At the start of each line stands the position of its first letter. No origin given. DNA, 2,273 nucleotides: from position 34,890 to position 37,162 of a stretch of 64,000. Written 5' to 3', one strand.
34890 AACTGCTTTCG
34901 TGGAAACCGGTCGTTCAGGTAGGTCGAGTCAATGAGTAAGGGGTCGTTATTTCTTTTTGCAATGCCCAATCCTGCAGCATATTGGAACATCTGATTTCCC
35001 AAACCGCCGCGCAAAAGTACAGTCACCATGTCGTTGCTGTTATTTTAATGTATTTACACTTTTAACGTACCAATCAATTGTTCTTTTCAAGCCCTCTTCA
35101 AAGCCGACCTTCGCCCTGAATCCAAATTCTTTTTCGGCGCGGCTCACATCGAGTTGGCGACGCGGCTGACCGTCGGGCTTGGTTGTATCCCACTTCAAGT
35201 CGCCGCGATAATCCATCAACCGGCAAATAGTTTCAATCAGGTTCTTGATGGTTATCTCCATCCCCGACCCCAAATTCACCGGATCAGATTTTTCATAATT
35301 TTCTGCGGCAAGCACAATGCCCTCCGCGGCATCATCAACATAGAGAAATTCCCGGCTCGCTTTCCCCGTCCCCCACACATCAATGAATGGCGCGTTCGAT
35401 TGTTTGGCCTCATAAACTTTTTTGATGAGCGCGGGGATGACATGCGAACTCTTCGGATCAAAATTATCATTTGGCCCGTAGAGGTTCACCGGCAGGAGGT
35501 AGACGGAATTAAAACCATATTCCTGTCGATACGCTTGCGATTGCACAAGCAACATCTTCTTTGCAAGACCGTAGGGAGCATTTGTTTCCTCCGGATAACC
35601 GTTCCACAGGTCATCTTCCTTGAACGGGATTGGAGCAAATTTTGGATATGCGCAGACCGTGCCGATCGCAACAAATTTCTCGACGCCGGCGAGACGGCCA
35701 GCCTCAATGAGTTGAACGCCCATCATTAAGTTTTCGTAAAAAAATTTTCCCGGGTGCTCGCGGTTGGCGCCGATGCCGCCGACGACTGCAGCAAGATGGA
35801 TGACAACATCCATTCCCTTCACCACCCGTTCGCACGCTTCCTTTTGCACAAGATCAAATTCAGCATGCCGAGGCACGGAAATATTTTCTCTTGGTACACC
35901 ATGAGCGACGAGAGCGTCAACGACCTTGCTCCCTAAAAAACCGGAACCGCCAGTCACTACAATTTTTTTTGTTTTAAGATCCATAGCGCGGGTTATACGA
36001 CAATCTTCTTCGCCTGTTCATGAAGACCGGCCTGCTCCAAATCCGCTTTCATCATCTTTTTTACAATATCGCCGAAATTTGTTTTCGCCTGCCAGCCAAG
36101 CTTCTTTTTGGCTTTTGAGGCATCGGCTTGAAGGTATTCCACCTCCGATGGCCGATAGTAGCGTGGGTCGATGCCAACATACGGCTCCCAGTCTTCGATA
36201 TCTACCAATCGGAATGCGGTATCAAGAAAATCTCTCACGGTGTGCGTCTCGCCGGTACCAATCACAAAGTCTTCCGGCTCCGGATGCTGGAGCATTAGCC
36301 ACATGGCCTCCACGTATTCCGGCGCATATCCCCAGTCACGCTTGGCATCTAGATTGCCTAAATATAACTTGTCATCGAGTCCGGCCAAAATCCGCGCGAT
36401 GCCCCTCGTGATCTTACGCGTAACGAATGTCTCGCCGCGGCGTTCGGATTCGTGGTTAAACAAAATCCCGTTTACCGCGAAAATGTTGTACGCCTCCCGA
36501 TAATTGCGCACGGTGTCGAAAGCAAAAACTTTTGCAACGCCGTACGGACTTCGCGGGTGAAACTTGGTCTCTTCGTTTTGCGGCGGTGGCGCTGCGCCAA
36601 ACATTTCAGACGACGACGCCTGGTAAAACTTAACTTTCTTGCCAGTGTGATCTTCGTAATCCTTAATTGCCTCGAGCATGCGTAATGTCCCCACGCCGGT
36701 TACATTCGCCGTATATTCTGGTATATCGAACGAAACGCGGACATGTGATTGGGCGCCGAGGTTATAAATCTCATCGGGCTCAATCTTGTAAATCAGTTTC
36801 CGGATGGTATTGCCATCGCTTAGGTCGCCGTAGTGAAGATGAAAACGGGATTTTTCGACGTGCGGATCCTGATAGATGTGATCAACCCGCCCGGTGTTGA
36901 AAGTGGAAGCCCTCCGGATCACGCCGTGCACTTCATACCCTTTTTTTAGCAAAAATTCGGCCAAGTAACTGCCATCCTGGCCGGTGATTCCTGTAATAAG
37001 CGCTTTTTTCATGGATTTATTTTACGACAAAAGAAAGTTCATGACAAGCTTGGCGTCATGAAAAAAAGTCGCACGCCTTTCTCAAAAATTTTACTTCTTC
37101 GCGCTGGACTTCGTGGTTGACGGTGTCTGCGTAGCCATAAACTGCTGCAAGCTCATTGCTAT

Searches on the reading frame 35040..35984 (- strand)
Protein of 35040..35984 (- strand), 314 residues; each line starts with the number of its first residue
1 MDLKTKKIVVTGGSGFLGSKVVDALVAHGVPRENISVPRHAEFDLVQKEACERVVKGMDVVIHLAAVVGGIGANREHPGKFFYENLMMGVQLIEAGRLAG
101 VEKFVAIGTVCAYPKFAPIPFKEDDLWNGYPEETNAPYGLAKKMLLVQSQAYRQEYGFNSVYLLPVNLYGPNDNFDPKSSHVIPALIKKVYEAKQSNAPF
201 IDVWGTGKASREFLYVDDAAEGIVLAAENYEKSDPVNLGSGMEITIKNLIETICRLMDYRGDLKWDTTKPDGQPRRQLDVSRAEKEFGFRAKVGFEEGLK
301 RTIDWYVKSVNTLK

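Call 9: search_protein_families(library=pfam, proteins=[window:35040-35984:-])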
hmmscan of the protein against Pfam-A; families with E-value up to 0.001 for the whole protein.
window:35040-35984:- (314 aa): 6 families
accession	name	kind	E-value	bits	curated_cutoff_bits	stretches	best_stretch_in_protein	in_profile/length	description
PF01370.27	Epimerase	-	2.5e-56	191.2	20.9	1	8-239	1-240/240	NAD dependent epimerase/dehydratase family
PF16363.11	GDP_Man_Dehyd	-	2.3e-25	90.2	27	1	10-302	2-332/332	GDP-mannose 4,6 dehydratase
PF01073.25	3Beta_HSD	-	3.9e-10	39.6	22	1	38-232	47-234/280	3-beta hydroxysteroid dehydrogenase/isomerase family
PF02719.21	Polysacc_synt_2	-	3.3e-06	26.9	20.2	0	44-109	62-128/293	Polysaccharide biosynthesis protein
PF13460.12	NAD_binding_10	-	1.6e-05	25.3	27.2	1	12-115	1-104/184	NAD(P)H-binding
PF04321.23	RmlD_sub_bind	-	0.00066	19.3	27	0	7-67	2-61/287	RmlD substrate binding domain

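Call 19: search_protein_families(library=ncbifam, proteins=[window:35040-35984:-], max_evalue=0.00001)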
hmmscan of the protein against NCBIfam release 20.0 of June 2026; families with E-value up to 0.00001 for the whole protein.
window:35040-35984:- (314 aa): 15 families
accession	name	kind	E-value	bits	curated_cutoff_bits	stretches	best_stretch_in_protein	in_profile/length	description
NF047922.1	GDPFucSynFcl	equivalog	8.9e-90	301.2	500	1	5-310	2-305/308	GDP-L-fucose synthase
TIGR01181.1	dTDP_gluc_dehyt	equivalog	8.6e-31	107.2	365.1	1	43-309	57-314/321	dTDP-glucose 4,6-dehydratase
TIGR04180.1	EDH_00030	hypoth_equivalog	6.2e-24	84.6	475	1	44-268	57-267/297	NAD-dependent 4,6-dehydratase LegB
TIGR01179.1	galE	equivalog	7.1e-23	80.9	262.3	1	7-310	1-329/332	UDP-glucose 4-epimerase GalE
NF007490.0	PRK10084.1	subfamily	5.7e-17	61.7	649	1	135-309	164-337/361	dTDP-glucose 4,6-dehydratase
NF042422.1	oxyalk_red_OleD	equivalog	4.9e-16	59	580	1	7-229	2-217/329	2-alkyl-3-oxoalkanoate reductase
NF007582.0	PRK10217.1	equivalog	4.9e-15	55.5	698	1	59-308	76-333/355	dTDP-glucose 4,6-dehydratase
TIGR02197.1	heptose_epim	equivalog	3.1e-13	49.6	274.6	1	8-307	1-314/316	ADP-glyceromanno-heptose 6-epimerase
NF011728.1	PRK15181.1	equivalog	2.1e-12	46.7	760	1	44-313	77-344/348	Vi polysaccharide biosynthesis UDP-N-acetylglucosaminuronic acid C-4 epimerase TviC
NF007956.0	PRK10675.1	subfamily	6.2e-12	45.3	394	1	56-308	72-331/338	UDP-glucose 4-epimerase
NF042423.1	oxyalk_red_Shew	equivalog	2.9e-10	39.7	580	1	3-237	6-231/331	2-alkyl-3-oxoalkanoate reductase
TIGR03466.1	HpnA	hypoth_equivalog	3.1e-10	39.4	367.65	1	7-257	2-246/327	hopanoid-associated sugar epimerase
TIGR02622.1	CDP_4_6_dhtase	equivalog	2e-08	33.8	278.45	0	47-310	65-334/352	CDP-glucose 4,6-dehydratase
NF043036.1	ErythonDh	equivalog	1.2e-07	31.2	325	0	41-256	57-265/321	D-erythronate dehydrogenase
NF052578.1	StrlDmthSdmBMthl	equivalog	5.6e-06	26.3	600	0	9-176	4-176/328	sterol demethylase protein SdmB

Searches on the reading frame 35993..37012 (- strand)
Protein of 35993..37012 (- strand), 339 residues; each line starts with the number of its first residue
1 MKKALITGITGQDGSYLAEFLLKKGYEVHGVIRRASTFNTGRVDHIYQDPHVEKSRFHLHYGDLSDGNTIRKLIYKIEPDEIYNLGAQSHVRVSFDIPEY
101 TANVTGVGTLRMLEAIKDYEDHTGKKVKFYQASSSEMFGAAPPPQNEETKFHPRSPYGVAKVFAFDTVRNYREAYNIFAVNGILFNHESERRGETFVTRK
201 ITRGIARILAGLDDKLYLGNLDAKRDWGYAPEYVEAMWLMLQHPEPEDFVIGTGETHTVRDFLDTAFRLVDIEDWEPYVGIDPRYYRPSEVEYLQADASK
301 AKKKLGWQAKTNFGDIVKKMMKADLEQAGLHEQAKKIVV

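Call 9: search_protein_families(library=pfam, proteins=[window:35993-37012:-])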
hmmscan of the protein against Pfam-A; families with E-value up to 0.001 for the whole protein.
window:35993-37012:- (339 aa): 3 families
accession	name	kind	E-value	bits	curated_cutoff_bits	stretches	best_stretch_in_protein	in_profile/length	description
PF16363.11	GDP_Man_Dehyd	-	3.5e-139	464.3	27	1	5-320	1-332/332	GDP-mannose 4,6 dehydratase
PF01370.27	Epimerase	-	1.9e-70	237.5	20.9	1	4-252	1-240/240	NAD dependent epimerase/dehydratase family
PF04321.23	RmlD_sub_bind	-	2.4e-07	30.6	27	1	3-187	2-154/287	RmlD substrate binding domain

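Call 19: search_protein_families(library=ncbifam, proteins=[window:35993-37012:-], max_evalue=0.00001)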
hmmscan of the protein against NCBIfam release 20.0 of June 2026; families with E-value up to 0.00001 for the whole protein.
window:35993-37012:- (339 aa): 10 families
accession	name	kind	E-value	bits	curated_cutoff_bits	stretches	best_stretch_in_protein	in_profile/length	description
TIGR01472.1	gmd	equivalog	8.3e-158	525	415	1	2-327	1-341/342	GDP-mannose 4,6-dehydratase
TIGR01181.1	dTDP_gluc_dehyt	equivalog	9.4e-29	100.5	365.1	1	4-322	2-309/321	dTDP-glucose 4,6-dehydratase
TIGR04180.1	EDH_00030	hypoth_equivalog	1.3e-25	90.1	475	1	5-311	2-296/297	NAD-dependent 4,6-dehydratase LegB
TIGR02622.1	CDP_4_6_dhtase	equivalog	1e-20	74.2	278.45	1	2-121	5-120/352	CDP-glucose 4,6-dehydratase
TIGR01179.1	galE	equivalog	4.4e-19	68.5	262.3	1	4-176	2-164/332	UDP-glucose 4-epimerase GalE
NF007582.0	PRK10217.1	equivalog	7.1e-17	61.5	698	1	1-324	1-331/355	dTDP-glucose 4,6-dehydratase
NF007490.0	PRK10084.1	subfamily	6.1e-16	58.3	649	1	3-327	2-337/361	dTDP-glucose 4,6-dehydratase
NF043036.1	ErythonDh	equivalog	2e-09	37.1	325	1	3-170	2-162/321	D-erythronate dehydrogenase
NF011728.1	PRK15181.1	equivalog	1.7e-07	30.6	760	1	2-236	16-244/348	Vi polysaccharide biosynthesis UDP-N-acetylglucosaminuronic acid C-4 epimerase TviC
TIGR02197.1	heptose_epim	equivalog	2.6e-06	26.8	274.6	1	124-322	104-311/316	ADP-glyceromanno-heptose 6-epimerase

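Call 45: search_solved_structures(query=window:35993-37012:-, max_evalue=1e-30)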
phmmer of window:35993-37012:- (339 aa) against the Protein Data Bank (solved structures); distinct sequences matched with E-value up to 1e-30: 12.
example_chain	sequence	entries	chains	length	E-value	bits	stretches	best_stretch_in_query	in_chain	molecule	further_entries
1n7g_A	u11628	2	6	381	1e-133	448.9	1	2-328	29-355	GDP-D-mannose-4,6-dehydratase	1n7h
5uzh_A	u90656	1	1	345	9.3e-127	426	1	2-326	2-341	NafoA.00085.b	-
6gpj_A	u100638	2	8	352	3e-125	421.1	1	4-269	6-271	GDP-mannose 4,6 dehydratase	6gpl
1t2a_A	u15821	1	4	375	3.5e-125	420.8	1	4-268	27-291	GDP-mannose 4,6 dehydratase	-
5in4_A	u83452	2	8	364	3.7e-125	420.8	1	4-269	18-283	GDP-mannose 4,6 dehydratase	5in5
6gpk_A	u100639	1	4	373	9.9e-125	419.4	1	4-268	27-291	GDP-mannose 4,6 dehydratase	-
6q94_B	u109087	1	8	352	1.1e-124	419.2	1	4-269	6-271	GDP-mannose 4,6 dehydratase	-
1db3_A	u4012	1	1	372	7.1e-124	416.5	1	2-270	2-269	GDP-MANNOSE 4,6-DEHYDRATASE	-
7kf3_A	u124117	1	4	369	2.3e-116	391.9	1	2-329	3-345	GDP-mannose 4,6-dehydratase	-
2z1m_A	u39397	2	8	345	1.3e-102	346.6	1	2-328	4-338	GDP-D-mannose dehydratase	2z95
1rpn_A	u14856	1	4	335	3.8e-91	309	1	2-328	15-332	GDP-mannose 4,6-dehydratase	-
7us5_A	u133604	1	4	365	8.6e-37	130.3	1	2-320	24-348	GDP-D-GLYCERO-D-MANNO-HEPTOSE 4,6-DEHYDRATASE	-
